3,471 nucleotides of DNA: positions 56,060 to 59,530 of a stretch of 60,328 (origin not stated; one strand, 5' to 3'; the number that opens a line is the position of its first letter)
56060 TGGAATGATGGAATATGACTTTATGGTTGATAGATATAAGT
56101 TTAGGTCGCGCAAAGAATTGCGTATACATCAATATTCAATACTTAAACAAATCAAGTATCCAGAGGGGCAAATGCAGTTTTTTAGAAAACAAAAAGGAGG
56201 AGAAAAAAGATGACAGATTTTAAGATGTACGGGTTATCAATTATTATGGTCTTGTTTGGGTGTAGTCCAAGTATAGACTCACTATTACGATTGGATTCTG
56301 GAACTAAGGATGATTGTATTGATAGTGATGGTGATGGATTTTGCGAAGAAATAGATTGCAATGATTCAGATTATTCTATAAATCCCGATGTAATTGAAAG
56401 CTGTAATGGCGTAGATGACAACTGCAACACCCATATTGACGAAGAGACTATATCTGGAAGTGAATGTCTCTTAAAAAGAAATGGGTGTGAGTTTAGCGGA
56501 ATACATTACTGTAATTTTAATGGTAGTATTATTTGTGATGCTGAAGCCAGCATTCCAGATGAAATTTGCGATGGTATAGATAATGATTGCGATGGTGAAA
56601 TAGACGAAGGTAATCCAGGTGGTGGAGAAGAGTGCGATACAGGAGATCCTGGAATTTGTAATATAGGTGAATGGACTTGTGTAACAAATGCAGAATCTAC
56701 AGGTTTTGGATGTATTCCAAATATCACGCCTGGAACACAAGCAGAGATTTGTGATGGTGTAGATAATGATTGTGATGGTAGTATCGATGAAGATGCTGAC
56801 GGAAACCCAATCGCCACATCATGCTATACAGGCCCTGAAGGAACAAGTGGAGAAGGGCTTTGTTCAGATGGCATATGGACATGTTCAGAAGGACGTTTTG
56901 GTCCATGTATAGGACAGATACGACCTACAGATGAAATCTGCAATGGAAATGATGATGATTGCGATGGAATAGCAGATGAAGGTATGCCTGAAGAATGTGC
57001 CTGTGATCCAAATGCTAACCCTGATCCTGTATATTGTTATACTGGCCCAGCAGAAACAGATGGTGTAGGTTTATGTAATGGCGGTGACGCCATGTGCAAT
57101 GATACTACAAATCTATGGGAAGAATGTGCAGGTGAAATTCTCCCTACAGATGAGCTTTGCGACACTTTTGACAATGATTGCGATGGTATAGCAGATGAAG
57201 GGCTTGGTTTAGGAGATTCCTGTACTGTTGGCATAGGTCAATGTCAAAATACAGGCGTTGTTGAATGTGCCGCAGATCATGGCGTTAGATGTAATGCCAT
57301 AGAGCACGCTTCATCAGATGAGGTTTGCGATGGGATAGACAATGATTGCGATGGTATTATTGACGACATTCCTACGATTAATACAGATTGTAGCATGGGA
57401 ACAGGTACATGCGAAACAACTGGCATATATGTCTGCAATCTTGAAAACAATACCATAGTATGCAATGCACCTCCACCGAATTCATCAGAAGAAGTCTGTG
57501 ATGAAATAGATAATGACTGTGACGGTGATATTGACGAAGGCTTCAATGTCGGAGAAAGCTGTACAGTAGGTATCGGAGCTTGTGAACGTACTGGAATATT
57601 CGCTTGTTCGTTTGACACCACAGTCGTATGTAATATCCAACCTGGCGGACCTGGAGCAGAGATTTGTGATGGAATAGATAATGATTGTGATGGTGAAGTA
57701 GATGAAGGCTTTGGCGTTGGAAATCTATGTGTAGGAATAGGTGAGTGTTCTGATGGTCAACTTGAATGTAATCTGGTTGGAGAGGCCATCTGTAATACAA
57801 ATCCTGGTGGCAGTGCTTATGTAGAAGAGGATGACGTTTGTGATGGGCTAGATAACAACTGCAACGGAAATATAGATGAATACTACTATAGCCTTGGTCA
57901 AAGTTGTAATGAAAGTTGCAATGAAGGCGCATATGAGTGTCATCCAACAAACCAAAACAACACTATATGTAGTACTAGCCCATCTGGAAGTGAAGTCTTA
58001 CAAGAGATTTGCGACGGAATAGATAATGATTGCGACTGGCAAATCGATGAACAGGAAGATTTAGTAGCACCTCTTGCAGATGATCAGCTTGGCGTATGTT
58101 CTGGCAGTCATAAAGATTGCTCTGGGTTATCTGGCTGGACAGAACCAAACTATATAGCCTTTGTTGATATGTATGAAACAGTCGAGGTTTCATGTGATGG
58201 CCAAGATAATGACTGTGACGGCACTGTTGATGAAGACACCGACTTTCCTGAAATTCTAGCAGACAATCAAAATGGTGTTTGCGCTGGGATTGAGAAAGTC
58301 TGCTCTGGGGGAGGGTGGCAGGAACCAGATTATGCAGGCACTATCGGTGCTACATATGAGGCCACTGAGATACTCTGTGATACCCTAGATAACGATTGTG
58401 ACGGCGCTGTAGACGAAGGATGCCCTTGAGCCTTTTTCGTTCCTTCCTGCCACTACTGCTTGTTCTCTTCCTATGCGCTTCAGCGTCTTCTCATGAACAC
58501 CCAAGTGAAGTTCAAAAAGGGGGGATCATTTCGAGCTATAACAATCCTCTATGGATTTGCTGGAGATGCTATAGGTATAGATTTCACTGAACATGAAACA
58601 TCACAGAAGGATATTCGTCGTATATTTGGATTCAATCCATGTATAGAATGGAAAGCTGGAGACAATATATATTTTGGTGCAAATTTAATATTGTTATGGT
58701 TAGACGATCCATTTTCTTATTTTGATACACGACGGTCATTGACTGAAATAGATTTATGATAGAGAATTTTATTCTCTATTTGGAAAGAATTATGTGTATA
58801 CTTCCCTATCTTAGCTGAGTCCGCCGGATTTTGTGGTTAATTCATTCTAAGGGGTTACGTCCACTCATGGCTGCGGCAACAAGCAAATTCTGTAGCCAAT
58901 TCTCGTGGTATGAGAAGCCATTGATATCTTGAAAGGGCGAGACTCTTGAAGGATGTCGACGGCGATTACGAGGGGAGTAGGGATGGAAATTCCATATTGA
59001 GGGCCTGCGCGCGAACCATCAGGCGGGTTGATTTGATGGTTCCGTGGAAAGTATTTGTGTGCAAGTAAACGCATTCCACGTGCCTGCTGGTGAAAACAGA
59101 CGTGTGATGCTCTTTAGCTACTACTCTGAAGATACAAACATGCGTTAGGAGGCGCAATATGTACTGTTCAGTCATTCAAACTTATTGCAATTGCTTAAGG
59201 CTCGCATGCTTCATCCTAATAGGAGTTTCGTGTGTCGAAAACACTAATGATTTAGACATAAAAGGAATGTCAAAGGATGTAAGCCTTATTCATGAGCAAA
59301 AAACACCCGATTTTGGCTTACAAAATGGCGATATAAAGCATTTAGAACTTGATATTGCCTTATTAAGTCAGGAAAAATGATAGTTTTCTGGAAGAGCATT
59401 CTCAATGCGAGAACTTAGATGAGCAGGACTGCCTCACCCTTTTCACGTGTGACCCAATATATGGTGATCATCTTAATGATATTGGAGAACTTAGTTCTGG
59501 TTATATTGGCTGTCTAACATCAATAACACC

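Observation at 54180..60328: Low-GC genomic island carrying a three-lipoprotein operon, including a second MopE-repeat protein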

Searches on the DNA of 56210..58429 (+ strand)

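Call 16: search_rna_families(source=L001, start=7900, end=14400, threshold=evalue, max_evalue=5)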
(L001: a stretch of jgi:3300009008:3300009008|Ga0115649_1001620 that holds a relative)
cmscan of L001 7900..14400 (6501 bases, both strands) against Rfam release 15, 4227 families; matches with E-value up to 5: 9.
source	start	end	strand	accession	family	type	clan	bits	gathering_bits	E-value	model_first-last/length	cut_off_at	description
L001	11926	12005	-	RF02059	STnc50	Gene; sRNA;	-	25.8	55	0.49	1-84/84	no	Salmonella enterica sRNA STnc40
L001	8192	8245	+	RF04052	mir-466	Gene; miRNA;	-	24.7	85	0.24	1-80/80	no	mir-466 microRNA precursor family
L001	8184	8239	+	RF04217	mir-297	Gene; miRNA;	-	23.7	90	1.1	1-71/71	no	mir-297 microRNA precursor family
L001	8183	8241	-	RF04052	mir-466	Gene; miRNA;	-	21.9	85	1.4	1-80/80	no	mir-466 microRNA precursor family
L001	10623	10663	+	RF01843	neisseria_FSE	Cis-reg; frameshift_element;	-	20.8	50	0.54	1-40/40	no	neiserria ribosomal frameshift element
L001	8180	8341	+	RF01699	Clostridiales-1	Gene; sRNA;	-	18.6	48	1.5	1-166/166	no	Clostridiales-1 RNA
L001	8830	8931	-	RF03546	Flavivirus-5UTR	Cis-reg;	CL00129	18.3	80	3.4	1-156/156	no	Flavivirus 5' UTR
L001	11285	11346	+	RF01145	sR14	Gene; snRNA; snoRNA; CD-box;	-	14.8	38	2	1-54/54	no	Small nucleolar RNA sR14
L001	11993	12044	+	RF01136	sR28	Gene; snRNA; snoRNA; CD-box;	-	14.7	39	2.6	1-55/55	no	Small nucleolar RNA sR28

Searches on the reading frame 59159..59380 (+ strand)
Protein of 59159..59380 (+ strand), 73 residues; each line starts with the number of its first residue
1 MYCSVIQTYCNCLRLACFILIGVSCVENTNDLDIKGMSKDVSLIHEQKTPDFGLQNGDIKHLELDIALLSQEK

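Call 10: search_protein_families(library=pfam, proteins=[window:59159-59380:+], max_evalue=0.01)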
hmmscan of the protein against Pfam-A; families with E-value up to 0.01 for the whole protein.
window:59159-59380:+ (73 aa): 0 families

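Call 66: search_protein_families(library=pfam, proteins=[window:59159-59377:+], max_evalue=1)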
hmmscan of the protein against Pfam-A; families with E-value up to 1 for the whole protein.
seq(73 aa): 0 families
